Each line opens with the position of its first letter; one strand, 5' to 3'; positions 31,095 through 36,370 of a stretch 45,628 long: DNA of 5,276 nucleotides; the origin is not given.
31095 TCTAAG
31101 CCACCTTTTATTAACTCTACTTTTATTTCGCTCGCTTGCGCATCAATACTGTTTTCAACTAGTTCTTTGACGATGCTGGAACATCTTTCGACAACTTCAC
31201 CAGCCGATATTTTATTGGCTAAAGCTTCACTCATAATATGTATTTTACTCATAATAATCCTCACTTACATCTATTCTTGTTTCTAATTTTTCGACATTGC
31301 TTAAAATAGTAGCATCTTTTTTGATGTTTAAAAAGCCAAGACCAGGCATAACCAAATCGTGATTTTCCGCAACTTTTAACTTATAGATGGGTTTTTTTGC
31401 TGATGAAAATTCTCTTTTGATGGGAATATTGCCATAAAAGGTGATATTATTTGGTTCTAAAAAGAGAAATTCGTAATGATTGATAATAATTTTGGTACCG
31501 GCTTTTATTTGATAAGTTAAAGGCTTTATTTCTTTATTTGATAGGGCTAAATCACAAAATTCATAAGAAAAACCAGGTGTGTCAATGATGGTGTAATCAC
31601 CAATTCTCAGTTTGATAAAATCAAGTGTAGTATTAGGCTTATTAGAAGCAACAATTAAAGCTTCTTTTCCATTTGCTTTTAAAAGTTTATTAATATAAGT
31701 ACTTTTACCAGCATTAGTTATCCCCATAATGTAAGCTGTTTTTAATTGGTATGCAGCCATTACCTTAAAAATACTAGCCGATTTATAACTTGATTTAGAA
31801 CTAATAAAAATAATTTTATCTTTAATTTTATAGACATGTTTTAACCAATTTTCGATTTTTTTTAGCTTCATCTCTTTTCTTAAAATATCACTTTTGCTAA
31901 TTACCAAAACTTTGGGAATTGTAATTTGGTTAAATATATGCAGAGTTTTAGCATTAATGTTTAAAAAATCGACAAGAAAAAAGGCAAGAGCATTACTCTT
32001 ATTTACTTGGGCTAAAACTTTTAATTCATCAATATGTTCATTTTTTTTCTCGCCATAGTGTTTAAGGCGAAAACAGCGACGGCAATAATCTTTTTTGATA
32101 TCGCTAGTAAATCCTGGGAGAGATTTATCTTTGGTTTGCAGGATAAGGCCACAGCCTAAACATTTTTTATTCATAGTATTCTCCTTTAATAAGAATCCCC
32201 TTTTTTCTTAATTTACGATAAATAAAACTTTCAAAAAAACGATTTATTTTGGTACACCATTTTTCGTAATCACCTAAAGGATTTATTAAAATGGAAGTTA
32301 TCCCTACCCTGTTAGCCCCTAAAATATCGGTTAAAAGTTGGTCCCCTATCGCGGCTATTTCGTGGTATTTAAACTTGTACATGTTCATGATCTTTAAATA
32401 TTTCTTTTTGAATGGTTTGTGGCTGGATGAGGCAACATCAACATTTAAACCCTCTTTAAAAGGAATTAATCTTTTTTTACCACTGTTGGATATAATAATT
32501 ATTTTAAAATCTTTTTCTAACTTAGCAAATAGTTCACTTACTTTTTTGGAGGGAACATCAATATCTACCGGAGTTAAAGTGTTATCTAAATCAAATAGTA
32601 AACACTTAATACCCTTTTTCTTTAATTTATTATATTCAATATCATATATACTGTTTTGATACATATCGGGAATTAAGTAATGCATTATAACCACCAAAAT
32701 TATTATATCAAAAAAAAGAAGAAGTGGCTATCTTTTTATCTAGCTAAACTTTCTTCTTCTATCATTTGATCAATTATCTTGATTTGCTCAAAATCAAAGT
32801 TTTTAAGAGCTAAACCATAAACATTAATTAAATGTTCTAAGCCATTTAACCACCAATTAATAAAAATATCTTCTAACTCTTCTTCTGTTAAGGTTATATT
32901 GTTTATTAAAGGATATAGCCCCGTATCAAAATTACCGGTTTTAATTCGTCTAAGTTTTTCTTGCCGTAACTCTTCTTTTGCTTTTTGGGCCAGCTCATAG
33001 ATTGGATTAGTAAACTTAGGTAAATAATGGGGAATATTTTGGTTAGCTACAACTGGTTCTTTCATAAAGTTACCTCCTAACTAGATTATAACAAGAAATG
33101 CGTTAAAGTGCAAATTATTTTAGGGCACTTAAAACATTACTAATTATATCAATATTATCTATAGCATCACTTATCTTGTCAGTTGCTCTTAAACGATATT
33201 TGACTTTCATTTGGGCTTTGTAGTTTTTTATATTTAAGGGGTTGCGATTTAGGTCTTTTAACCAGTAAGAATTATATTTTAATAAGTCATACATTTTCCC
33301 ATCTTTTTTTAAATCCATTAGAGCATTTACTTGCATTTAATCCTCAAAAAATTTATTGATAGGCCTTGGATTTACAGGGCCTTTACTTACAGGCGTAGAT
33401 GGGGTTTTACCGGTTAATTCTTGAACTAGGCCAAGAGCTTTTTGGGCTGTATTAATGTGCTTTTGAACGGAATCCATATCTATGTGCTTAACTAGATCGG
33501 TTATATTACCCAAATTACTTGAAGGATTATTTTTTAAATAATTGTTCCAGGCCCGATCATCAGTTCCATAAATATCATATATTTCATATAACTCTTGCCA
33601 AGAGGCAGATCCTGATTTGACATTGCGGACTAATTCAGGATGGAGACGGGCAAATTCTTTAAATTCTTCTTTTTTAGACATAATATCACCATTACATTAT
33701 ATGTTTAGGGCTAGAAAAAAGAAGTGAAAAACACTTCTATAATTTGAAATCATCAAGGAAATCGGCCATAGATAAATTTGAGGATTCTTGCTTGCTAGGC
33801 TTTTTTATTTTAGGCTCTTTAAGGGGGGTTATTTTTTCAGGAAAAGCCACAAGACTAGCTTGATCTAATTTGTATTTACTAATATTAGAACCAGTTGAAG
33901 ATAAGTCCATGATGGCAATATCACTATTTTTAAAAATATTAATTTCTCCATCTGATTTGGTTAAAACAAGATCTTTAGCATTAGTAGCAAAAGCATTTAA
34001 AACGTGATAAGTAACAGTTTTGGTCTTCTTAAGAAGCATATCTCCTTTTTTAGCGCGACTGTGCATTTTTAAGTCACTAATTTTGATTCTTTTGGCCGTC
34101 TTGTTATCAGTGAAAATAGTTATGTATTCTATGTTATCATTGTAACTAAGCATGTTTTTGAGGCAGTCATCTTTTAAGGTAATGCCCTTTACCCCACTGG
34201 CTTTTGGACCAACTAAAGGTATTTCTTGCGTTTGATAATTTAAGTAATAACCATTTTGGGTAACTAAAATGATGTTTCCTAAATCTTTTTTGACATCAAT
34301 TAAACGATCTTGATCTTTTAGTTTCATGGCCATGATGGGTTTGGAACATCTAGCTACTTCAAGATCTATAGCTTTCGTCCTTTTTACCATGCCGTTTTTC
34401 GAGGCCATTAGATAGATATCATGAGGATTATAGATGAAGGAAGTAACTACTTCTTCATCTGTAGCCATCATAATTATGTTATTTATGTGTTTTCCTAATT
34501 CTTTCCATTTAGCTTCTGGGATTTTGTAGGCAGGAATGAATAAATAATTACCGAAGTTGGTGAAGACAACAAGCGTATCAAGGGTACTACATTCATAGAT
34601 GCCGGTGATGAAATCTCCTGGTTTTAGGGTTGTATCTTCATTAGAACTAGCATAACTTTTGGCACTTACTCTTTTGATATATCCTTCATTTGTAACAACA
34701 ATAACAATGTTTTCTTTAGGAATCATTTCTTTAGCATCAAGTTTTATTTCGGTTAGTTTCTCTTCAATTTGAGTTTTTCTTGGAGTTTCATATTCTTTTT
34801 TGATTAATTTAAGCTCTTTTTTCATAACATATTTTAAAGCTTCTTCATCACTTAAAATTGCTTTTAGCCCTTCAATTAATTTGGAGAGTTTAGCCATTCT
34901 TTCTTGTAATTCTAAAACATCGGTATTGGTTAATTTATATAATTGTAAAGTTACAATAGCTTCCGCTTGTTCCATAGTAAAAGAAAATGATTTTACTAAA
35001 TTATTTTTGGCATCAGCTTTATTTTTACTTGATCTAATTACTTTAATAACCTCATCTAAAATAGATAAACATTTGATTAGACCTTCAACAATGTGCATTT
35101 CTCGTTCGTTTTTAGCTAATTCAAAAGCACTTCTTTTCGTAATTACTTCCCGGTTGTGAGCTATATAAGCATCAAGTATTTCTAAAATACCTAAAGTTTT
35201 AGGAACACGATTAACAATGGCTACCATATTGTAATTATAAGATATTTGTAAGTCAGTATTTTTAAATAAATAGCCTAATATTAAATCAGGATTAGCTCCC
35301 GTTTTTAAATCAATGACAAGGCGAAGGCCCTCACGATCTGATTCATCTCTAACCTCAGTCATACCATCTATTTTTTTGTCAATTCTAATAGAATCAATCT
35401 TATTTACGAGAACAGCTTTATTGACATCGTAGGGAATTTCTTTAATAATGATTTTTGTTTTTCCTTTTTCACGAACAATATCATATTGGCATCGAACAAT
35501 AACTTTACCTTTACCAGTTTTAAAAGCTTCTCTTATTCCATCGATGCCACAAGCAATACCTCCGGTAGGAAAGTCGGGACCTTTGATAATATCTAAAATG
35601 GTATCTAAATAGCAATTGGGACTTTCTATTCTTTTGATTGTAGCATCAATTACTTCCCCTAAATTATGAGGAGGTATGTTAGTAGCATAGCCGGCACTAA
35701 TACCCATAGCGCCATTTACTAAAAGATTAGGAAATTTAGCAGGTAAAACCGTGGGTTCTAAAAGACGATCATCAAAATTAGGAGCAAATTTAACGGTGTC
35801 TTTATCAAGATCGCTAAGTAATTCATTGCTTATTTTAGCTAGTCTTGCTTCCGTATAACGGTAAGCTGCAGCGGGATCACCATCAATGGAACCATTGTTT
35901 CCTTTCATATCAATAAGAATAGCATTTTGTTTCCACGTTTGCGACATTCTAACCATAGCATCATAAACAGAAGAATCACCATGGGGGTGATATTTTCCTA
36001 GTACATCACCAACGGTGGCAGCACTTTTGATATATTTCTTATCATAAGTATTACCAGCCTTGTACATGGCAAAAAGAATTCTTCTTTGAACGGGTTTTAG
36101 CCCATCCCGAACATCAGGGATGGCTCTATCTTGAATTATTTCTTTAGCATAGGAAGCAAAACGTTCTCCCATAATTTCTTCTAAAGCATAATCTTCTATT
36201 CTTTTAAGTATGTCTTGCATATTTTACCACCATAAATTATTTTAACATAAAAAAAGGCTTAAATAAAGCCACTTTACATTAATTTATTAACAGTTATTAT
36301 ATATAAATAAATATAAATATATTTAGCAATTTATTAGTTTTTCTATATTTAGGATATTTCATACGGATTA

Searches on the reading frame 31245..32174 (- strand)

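Call 63: search_protein_families(library=pfam, proteins=[window:31245-32174:-], max_evalue=0.00001)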
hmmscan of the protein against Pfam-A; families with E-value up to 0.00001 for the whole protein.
window:31245-32174:- (309 aa): 3 families
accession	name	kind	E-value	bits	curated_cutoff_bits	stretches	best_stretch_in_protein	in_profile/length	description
PF01926.29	MMR_HSR1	-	2.8e-12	47.2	21.9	1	148-207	3-57/113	50S ribosome-binding GTPase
PF03193.22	RsgA_GTPase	-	1.9e-11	44.6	30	1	75-203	43-169/174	RsgA GTPase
PF03029.23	ATP_bind_1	-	1.4e-06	28.7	27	0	68-145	139-213/240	Conserved hypothetical ATP binding protein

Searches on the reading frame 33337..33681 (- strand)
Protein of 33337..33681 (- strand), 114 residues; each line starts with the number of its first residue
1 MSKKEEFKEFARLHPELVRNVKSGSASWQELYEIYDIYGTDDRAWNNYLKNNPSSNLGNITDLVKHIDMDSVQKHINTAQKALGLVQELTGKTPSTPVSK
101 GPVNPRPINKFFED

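Call 63: search_protein_families(library=pfam, proteins=[window:33337-33681:-], max_evalue=0.00001)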
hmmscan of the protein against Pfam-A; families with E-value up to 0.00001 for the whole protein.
window:33337-33681:- (114 aa): 1 family
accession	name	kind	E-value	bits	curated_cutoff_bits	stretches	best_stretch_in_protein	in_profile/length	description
PF14071.11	YlbD_coat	-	2.4e-20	73.5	27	1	5-91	1-103/126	Putative coat protein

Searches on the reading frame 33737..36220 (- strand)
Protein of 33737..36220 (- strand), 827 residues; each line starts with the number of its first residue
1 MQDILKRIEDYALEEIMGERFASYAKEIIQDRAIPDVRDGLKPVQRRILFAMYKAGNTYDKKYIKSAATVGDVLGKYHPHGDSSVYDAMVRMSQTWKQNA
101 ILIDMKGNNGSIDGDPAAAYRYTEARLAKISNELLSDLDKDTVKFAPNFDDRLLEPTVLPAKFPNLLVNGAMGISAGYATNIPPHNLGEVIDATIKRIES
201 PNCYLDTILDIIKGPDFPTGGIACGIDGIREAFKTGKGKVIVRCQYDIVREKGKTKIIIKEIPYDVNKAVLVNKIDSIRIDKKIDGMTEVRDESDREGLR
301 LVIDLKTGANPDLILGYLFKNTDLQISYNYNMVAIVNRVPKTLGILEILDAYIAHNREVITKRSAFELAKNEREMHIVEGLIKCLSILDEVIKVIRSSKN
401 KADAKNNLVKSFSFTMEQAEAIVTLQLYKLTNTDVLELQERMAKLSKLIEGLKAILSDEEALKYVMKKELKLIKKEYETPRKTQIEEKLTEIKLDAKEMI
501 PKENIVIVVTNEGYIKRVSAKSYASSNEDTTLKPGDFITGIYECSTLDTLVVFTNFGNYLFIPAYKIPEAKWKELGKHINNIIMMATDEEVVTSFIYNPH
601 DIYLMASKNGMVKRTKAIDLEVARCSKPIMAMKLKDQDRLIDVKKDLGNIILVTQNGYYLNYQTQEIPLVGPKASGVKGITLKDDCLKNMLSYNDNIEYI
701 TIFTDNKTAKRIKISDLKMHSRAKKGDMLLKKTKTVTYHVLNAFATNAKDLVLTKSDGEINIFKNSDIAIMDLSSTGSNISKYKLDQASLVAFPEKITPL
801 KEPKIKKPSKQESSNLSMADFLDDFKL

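Call 63: search_protein_families(library=pfam, proteins=[window:33737-36220:-], max_evalue=0.00001)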
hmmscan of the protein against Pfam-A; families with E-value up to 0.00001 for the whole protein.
window:33737-36220:- (827 aa): 2 families
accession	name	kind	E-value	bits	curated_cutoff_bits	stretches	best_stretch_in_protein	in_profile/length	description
PF00521.26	DNA_topoisoIV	-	9.2e-156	519.5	31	1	32-471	1-432/432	DNA gyrase/topoisomerase IV, subunit A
PF03989.18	DNA_gyraseA_C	-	5.9e-25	86.9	27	0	649-685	2-38/48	DNA gyrase C-terminal domain, beta-propeller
